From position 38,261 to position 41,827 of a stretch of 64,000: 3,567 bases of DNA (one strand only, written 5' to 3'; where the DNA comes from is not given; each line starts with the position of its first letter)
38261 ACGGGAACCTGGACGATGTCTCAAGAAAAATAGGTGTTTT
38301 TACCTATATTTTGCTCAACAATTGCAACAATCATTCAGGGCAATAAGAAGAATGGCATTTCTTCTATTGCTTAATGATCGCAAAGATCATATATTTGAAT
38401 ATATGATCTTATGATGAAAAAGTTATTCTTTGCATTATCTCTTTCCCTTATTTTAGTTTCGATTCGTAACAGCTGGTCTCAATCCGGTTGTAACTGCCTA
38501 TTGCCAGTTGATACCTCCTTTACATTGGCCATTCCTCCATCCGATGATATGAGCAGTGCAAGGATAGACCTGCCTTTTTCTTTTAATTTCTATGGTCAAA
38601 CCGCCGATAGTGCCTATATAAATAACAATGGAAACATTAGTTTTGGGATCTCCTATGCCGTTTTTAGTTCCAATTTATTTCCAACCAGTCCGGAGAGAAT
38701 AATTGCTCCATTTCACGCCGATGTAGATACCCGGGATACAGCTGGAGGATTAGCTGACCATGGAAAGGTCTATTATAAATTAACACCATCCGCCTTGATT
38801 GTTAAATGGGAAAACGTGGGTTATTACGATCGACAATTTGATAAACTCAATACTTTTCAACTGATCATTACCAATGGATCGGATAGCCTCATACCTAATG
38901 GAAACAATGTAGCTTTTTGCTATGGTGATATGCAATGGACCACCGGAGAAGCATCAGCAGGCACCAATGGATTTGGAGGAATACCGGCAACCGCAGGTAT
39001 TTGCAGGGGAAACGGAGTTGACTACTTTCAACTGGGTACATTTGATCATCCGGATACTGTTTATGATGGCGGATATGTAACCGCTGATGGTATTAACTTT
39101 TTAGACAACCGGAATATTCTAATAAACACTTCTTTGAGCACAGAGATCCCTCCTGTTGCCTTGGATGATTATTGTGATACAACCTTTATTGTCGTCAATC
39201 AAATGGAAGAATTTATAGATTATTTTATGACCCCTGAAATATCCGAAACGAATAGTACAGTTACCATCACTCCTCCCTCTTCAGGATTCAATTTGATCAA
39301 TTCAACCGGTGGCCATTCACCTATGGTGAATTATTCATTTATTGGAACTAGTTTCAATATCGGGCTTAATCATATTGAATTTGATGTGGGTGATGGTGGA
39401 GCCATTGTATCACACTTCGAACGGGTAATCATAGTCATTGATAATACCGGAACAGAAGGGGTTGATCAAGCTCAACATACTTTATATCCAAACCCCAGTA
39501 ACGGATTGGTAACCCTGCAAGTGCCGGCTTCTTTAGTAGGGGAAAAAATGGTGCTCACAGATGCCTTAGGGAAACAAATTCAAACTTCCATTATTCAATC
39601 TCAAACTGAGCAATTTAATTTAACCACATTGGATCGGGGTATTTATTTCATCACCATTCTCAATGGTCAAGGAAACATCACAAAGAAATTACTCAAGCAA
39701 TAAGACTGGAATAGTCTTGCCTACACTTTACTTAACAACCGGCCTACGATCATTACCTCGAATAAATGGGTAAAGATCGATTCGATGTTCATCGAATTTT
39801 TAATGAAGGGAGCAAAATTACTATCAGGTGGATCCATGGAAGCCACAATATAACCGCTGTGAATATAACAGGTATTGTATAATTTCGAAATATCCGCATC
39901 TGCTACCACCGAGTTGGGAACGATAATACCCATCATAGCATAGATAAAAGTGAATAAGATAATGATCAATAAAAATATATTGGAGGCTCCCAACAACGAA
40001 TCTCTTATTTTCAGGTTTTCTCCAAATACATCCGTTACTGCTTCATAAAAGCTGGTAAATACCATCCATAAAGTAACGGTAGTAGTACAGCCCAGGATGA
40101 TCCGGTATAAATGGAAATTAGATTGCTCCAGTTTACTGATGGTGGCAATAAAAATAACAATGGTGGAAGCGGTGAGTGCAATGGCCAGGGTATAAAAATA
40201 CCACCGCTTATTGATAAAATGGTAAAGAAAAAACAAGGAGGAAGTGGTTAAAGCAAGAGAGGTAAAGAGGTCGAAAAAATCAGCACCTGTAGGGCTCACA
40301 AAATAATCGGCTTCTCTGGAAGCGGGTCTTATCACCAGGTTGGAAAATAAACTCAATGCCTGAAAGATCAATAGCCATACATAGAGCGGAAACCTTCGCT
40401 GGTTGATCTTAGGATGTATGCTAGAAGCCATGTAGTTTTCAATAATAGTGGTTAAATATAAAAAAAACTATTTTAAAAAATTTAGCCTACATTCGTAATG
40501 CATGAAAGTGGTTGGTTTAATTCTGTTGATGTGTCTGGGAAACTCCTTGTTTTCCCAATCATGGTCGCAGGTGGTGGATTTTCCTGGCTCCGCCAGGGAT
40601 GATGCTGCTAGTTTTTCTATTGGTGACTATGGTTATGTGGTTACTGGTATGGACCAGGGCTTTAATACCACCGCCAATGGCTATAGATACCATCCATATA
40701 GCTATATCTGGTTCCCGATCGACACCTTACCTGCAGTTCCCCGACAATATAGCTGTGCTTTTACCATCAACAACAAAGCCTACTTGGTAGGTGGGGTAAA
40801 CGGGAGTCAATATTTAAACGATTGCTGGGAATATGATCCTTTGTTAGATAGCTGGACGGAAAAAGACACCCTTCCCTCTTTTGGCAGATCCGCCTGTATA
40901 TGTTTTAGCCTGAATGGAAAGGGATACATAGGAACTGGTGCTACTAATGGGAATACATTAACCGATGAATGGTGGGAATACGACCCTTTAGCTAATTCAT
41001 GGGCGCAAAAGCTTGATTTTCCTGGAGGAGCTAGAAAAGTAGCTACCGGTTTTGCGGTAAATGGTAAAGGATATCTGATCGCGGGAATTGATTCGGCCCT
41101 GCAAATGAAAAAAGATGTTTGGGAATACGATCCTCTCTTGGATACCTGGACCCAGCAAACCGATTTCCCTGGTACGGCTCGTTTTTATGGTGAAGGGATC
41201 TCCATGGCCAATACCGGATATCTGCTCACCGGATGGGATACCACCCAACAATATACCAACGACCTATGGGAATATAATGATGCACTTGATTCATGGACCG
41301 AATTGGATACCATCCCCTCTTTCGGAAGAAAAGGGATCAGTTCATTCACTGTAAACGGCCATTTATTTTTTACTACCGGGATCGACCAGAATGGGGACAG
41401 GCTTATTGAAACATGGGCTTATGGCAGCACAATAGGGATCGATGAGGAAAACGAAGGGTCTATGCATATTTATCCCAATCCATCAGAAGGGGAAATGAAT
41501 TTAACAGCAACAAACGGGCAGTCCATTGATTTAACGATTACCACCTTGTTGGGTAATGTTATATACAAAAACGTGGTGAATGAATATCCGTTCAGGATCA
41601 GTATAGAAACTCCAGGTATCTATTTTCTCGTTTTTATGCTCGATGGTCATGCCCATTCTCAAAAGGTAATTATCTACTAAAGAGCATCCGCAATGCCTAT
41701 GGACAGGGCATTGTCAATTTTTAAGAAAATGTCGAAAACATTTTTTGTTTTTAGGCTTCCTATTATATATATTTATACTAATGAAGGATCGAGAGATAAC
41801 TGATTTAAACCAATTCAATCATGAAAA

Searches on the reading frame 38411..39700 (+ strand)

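Call 65: search_protein_families(library=pfam, proteins=[window:38411-39700:+], max_evalue=0.00001)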
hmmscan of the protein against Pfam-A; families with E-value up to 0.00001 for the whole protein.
window:38411-39700:+ (430 aa): 2 families
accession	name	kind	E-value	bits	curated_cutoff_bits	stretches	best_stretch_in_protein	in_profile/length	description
PF06119.19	NIDO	-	2.9e-23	83.3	25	2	127-209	80-158/186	Nidogen-like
PF18962.6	Por_Secre_tail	-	1.5e-12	48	27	1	358-427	1-73/75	Secretion system C-terminal sorting domain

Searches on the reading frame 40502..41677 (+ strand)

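Call 65: search_protein_families(library=pfam, proteins=[window:40502-41677:+], max_evalue=0.00001)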
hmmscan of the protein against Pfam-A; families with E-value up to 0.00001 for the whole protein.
window:40502-41677:+ (392 aa): 9 families
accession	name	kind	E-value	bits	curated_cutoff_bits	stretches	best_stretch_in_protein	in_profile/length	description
PF24681.1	Kelch_KLHDC2_KLHL20_DRC7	-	2.1e-20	73.4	50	2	19-169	36-193/221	KLHDC2/KLHL20/DRC7 Kelch-repeats domain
PF24996.1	NANM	-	1.8e-18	67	45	1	19-103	41-129/350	N-acetylneuraminate epimerase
PF13415.12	Kelch_3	-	2.5e-18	66.2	22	1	237-280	2-44/48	Galactose oxidase, central domain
PF01344.31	Kelch_1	-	4.2e-17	61.8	20.1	1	80-120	1-41/46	Kelch motif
PF13418.12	Kelch_4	-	8.2e-15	54.9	21.6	1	80-125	1-48/49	Galactose oxidase, central domain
PF24981.1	Beta-prop_ATRN-LZTR1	-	1.5e-11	44.6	50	1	45-295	2-281/289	Attractin/LZTR1 beta-propeller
PF13964.12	Kelch_6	-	5.2e-10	39.4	25.3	0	80-124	1-46/50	Kelch motif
PF07646.21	Kelch_2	-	5.8e-10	39.1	21.3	0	88-122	9-45/48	Kelch motif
PF18962.6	Por_Secre_tail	-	1.9e-07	31.7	27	1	323-391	1-75/75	Secretion system C-terminal sorting domain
